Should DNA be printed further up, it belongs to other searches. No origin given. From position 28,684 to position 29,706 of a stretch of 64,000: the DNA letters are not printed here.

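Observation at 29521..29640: Duplicated ~115-nt promoter cassette (TAGATT-N6-GTG, leaderless-type) upstream of two different GT-C-like membrane genes; second copy retains a decayed GT2 5' end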

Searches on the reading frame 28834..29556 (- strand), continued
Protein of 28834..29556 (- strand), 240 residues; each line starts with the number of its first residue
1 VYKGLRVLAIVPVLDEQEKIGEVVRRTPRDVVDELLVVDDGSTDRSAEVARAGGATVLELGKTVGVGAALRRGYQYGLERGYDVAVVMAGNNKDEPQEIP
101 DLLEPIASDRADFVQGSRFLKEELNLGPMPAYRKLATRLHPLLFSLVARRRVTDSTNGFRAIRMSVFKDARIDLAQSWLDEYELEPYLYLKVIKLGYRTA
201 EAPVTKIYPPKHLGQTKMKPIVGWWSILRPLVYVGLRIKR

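Call 24: find_encoding_contigs(protein=P0009, flank=9000, max_places=2)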
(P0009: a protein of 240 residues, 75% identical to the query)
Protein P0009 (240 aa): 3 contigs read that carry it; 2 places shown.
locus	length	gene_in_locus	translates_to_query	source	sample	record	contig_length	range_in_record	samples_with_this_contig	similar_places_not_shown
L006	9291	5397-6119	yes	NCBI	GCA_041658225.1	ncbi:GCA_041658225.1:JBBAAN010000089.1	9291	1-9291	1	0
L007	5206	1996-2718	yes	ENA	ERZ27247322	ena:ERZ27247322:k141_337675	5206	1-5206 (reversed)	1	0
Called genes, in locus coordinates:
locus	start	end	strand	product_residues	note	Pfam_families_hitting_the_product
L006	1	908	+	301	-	?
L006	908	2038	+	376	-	PF13524:Glyco_trans_1_2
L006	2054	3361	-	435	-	PF13489:Methyltransf_23, PF07021:MetW, PF08241:Methyltransf_11, PF08242:Methyltransf_12, PF13649:Methyltransf_25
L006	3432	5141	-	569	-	-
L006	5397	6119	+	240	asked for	PF00535:Glycos_transf_2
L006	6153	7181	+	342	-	PF01408:GFO_IDH_MocA, PF22725:GFO_IDH_MocA_C3, PF02894:GFO_IDH_MocA_C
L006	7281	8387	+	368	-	PF00155:Aminotran_1_2 (faint), PF00266:Aminotran_5 (weak), PF01041:DegT_DnrJ_EryC1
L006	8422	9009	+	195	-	PF25084:LbH_EIF2B (faint), PF00132:Hexapep (weak), PF25087:GMPPB_C (faint), PF14602:Hexapep_2 (faint), PF00132:Hexapep (weak)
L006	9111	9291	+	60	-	?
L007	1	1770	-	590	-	?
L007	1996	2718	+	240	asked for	PF00535:Glycos_transf_2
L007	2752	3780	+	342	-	PF01408:GFO_IDH_MocA, PF22725:GFO_IDH_MocA_C3, PF02894:GFO_IDH_MocA_C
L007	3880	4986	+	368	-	PF00155:Aminotran_1_2 (faint), PF00266:Aminotran_5 (weak), PF01041:DegT_DnrJ_EryC1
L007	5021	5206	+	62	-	?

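Call 67: search_protein_families(library=ncbifam, proteins=[window:28834-29556:-], max_evalue=0.01)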
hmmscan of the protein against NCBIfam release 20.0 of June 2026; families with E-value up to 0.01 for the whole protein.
window:28834-29556:- (240 aa): 9 families
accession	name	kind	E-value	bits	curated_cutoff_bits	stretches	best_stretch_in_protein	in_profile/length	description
TIGR04182.1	glyco_TIGR04182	equivalog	7.7e-24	84.6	325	1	7-228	2-211/293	S-layer glycoprotein N-glycosyltransferase AglJ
NF058614.1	PPMAGASynPpgS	equivalog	2.8e-19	69.4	370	1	8-209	3-199/226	polyprenyl-phospho-N-acetylgalactosaminyl synthase PpgS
NF041391.1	DPhHxTase_Halo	equivalog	2.3e-17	62.7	375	1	15-235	5-209/213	dolichyl-phosphate hexose transferase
NF010496.0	PRK13915.1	equivalog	3.9e-10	39.3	262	1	4-73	30-111/307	glucosyl-3-phosphoglycerate synthase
TIGR04283.1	glyco_like_mftF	equivalog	4.2e-07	29.8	182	1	10-62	4-58/221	TIGR04283 family arsenosugar biosynthesis glycosyltransferase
NF007986.1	PRK10714.1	equivalog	2.8e-06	26.6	529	1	7-166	8-168/316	undecaprenyl-phosphate 4-deoxy-4-formamido-L-arabinose transferase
NF041865.1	EpsU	equivalog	0.0004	19.5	700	1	34-91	72-131/394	exopolysaccharide biosynthesis GT2 family glycosyltransferase EpsU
TIGR03965.1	mycofact_glyco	equivalog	0.0048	15.8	280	0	8-74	77-150/467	mycofactocin biosynthesis glycosyltransferase MftF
TIGR03469.1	HpnB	hypoth_equivalog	0.0086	15.1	379.25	0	7-54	46-96/386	hopene-associated glycosyltransferase HpnB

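Call 78: search_solved_structures(query=window:28834-29556:-, max_evalue=0.001)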
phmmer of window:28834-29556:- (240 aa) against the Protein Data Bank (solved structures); distinct sequences matched with E-value up to 0.001: 7.
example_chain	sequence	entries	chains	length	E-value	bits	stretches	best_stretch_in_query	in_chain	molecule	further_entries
5mlz_A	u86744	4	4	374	3e-11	46.5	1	2-172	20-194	Dolichol monophosphate mannose synthase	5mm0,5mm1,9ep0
9bhc_C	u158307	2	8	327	5.9e-06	29.1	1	6-116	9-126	Undecaprenyl-phosphate 4-deoxy-4-formamido-L-arabinose transferase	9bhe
8vxh_A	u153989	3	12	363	7.6e-06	28.8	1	6-115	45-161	Undecaprenyl-phosphate 4-deoxy-4-formamido-L-arabinose transferase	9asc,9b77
9hwj_A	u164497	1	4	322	3.7e-05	26.5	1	6-105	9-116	Undecaprenyl-phosphate 4-deoxy-4-formamido-L-arabinose transferase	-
3ckj_A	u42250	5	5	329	3.9e-05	26.4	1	4-127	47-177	Putative uncharacterized protein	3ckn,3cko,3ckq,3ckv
7pdo_A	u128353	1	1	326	0.00017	24.4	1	5-59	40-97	Glucosyl-3-phosphoglycerate synthase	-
7p5l_A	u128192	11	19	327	0.00017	24.4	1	5-59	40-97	Glucosyl-3-phosphoglycerate synthase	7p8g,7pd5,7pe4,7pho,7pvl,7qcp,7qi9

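Call 104: search_protein_families(library=pfam, proteins=[L007:1-1770:-, L002:6785-7816:-], max_evalue=0.001)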
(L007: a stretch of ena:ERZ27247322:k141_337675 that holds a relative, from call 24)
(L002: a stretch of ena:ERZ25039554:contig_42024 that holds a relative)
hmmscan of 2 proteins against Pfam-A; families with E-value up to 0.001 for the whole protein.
L007:1-1770:- (590 aa): 0 families

L002:6785-7816:- (343 aa): 1 family
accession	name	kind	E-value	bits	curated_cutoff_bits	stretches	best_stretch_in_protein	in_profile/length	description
PF01391.23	Collagen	-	0.0001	22.4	27.2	1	54-83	27-56/60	Collagen triple helix repeat (20 copies)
